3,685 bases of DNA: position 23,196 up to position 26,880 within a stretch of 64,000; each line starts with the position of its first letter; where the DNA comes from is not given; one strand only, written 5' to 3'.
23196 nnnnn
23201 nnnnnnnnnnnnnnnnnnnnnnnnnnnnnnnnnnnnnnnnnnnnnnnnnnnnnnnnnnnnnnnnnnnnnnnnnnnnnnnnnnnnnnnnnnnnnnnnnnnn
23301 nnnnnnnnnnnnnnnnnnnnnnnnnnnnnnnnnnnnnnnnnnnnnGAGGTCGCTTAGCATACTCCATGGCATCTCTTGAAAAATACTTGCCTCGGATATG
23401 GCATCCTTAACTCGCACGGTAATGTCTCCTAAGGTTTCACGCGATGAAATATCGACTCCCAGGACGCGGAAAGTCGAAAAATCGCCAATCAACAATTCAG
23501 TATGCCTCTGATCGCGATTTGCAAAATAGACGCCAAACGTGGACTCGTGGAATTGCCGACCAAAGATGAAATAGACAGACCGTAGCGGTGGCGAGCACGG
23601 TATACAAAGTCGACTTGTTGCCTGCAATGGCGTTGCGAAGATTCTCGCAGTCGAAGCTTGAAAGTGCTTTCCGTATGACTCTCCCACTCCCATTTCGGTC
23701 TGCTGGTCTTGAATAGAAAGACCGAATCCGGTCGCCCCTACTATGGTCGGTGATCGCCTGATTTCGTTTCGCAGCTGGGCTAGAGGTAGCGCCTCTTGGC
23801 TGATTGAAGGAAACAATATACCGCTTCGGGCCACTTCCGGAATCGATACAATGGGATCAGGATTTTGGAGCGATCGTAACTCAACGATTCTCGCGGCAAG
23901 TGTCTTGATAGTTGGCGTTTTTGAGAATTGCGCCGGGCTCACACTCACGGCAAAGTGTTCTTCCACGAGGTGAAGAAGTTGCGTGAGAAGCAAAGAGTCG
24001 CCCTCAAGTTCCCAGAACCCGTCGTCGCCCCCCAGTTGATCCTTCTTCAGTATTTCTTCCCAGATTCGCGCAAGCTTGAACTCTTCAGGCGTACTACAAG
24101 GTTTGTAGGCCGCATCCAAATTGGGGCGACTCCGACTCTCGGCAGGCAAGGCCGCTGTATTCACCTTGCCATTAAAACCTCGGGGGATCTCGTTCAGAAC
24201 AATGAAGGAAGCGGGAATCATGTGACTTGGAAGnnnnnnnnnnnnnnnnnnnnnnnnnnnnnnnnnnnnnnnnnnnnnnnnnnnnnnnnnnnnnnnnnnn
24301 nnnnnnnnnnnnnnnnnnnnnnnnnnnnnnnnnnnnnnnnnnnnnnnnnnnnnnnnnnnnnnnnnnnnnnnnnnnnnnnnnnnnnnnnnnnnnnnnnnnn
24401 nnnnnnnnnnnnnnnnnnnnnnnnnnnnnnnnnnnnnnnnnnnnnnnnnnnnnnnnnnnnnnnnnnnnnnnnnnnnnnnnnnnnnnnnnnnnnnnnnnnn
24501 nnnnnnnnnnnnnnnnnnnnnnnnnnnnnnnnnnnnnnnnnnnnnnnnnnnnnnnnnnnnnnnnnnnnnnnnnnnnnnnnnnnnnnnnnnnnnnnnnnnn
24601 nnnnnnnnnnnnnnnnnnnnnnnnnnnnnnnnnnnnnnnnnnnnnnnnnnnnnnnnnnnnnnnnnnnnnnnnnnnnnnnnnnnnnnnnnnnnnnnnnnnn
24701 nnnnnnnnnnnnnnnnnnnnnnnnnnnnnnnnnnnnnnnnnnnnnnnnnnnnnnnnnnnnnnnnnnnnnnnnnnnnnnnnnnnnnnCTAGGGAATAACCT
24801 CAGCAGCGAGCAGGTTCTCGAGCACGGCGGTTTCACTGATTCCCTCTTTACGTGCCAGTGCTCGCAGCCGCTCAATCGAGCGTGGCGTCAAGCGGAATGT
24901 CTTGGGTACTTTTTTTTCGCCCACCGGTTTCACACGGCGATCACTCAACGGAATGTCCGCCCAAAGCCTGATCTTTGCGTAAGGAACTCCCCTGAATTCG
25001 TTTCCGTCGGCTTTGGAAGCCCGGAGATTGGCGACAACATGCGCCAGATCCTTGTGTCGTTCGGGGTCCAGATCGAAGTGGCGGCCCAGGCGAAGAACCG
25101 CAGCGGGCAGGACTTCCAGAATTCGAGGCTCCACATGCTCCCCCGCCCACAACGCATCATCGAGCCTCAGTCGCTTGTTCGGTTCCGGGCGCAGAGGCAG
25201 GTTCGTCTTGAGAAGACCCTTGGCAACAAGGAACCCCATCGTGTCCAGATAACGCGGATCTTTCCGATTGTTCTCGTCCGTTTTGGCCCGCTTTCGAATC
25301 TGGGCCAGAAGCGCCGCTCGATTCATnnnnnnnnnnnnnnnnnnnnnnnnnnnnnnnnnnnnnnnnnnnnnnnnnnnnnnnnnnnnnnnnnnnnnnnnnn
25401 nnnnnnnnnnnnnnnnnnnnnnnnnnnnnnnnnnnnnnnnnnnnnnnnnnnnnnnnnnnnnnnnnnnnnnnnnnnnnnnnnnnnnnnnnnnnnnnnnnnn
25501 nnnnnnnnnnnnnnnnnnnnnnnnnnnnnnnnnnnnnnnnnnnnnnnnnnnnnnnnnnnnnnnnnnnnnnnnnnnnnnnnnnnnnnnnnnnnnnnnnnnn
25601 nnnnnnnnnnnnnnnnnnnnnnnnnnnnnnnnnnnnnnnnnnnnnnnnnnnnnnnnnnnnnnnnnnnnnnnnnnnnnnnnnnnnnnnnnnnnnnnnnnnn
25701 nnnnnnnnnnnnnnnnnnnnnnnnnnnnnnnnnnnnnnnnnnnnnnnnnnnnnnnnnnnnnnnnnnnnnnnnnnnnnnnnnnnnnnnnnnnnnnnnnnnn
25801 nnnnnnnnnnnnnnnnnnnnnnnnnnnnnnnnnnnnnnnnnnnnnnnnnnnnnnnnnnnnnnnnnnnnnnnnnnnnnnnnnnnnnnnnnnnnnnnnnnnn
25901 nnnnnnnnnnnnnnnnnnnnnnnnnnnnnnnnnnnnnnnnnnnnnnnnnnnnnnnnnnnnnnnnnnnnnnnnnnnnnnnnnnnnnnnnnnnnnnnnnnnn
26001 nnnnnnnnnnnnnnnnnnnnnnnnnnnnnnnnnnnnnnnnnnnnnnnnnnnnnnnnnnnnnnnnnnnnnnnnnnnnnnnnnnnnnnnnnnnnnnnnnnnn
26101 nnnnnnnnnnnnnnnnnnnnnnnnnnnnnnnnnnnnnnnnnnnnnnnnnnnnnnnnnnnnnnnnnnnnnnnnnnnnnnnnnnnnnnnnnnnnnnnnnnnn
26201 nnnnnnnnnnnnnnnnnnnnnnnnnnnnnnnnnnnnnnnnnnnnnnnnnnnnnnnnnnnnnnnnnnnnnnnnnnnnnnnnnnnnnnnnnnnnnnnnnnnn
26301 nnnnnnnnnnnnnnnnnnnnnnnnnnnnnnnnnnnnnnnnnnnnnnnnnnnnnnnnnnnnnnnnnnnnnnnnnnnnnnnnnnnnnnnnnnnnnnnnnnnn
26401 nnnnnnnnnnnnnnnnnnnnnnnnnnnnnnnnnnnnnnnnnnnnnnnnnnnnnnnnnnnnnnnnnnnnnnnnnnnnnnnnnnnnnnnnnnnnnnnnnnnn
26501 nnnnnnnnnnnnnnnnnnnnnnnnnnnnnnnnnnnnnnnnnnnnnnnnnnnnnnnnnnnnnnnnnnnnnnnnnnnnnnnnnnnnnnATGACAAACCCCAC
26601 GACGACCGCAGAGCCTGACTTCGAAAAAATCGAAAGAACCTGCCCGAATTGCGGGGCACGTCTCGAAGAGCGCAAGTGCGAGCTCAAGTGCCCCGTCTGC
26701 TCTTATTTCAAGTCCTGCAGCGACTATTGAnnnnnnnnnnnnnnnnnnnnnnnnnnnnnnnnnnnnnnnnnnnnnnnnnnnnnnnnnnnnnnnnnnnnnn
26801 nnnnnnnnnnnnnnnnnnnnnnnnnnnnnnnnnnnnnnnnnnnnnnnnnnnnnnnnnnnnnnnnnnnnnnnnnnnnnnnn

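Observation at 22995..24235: Fossil of a non-ribosomal peptide synthetase (A10 motif, PCP, C-domain pieces) fused to a duplicated CarboxypepD_reg remnant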

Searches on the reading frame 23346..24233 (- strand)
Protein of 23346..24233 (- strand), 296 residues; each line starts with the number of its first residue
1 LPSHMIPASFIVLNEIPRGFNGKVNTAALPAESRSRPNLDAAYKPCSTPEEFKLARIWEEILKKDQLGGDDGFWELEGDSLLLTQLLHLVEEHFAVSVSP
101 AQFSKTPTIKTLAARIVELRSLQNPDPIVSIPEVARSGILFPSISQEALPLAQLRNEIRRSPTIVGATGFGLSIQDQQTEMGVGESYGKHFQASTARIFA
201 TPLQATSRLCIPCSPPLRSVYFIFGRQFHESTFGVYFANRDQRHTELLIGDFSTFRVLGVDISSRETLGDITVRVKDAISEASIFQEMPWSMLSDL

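Call 10: find_homologous_proteins(query=window:23346-24233:-, max_evalue=0.001)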
Query seq(296 aa) (296 aa): 7 proteins with E <= 0.001 among 1271 candidates.
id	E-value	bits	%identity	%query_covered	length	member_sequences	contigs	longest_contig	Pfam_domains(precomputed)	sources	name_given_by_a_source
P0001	6.5e-193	657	100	100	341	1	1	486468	PF00550.32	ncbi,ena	-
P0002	1.1e-16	79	40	40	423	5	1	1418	PF00550.32,PF00501.35,PF13193.13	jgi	jgi:acyl-CoA synthetase (AMP-forming)/AMP-acid ligase II/acyl carrier protein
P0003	8.2e-13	66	39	40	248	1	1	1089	PF00550.32,PF13193.13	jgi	jgi:aryl carrier-like protein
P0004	3.2e-12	64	36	41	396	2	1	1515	PF00550.32,PF00501.35,PF13193.13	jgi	jgi:acyl-CoA synthetase (AMP-forming)/AMP-acid ligase II/acyl carrier protein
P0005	9.0e-8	50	31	39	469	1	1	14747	PF00550.32,PF00975.27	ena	-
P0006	9.3e-8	50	35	38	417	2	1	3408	PF00550.32,PF00501.35,PF13193.13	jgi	jgi:acyl-coenzyme A synthetase/AMP-(fatty) acid ligase/acyl carrier protein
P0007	1.0e-4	40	33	42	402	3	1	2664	PF00550.32,PF00975.27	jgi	jgi:thioesterase domain-containing protein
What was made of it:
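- Public annotation calls it a protein (call 10).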

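Call 11: find_encoding_contigs(protein=P0001, flank=10000, max_places=4)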
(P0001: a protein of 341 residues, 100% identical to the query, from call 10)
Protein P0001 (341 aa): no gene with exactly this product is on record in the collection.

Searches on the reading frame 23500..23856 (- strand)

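Call 18: search_protein_families(library=pfam, proteins=[window:23500-23856:-], max_evalue=1)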
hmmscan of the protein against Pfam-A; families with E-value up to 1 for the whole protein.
seq(119 aa): 1 family
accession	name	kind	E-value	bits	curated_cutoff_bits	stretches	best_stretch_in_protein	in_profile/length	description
PF09787.14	Golgin_A5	-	0.016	15.2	31.7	1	36-102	227-295/305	Golgin subfamily A member 5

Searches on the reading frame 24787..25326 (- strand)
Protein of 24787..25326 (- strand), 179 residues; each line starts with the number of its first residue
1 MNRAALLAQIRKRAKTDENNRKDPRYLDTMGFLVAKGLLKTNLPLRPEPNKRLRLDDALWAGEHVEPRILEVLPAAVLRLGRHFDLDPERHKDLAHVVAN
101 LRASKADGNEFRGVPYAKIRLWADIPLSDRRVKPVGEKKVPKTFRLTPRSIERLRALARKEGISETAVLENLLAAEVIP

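Call 4: search_protein_families(library=pfam, proteins=[window:24787-25326:-], max_evalue=1)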
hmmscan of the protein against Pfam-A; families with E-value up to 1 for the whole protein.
window:24787-25326:- (179 aa): 2 families
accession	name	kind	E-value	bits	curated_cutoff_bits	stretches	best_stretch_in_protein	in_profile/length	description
PF01402.27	RHH_1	-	0.11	12.9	20.5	1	143-176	3-36/39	Ribbon-helix-helix protein, copG family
PF02205.27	WH2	-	0.14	12.3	23.1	1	2-12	4-14/28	WH2 motif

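Call 19: find_encoding_contigs(protein=window:24787-25326:-, flank=10000, max_places=6)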
Protein window:24787-25326:- (179 aa): 1 contig read that carries it; 1 place shown.
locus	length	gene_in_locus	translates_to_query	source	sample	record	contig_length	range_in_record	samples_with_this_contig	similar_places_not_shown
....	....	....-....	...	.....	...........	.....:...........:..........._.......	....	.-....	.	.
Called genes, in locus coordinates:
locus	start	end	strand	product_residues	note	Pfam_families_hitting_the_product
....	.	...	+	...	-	?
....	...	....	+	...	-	-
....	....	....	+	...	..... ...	-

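Call 55: search_protein_families(library=ncbifam, proteins=[window:24787-25326:-], max_evalue=0.01)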
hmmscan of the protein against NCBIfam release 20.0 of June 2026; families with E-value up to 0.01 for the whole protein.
window:24787-25326:- (179 aa): 0 families

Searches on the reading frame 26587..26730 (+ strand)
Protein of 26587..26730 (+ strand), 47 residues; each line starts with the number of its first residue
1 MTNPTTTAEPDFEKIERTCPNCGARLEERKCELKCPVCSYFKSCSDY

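Call 16: search_protein_families(library=pfam, proteins=[window:26587-26730:+], max_evalue=0.001)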
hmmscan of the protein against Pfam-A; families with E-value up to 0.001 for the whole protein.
window:26587-26730:+ (47 aa): 1 family
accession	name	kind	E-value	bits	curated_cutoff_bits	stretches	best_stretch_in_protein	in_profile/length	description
PF13240.11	Zn_Ribbon_1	-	0.00028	21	25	0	16-26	13-23/23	zinc-ribbon domain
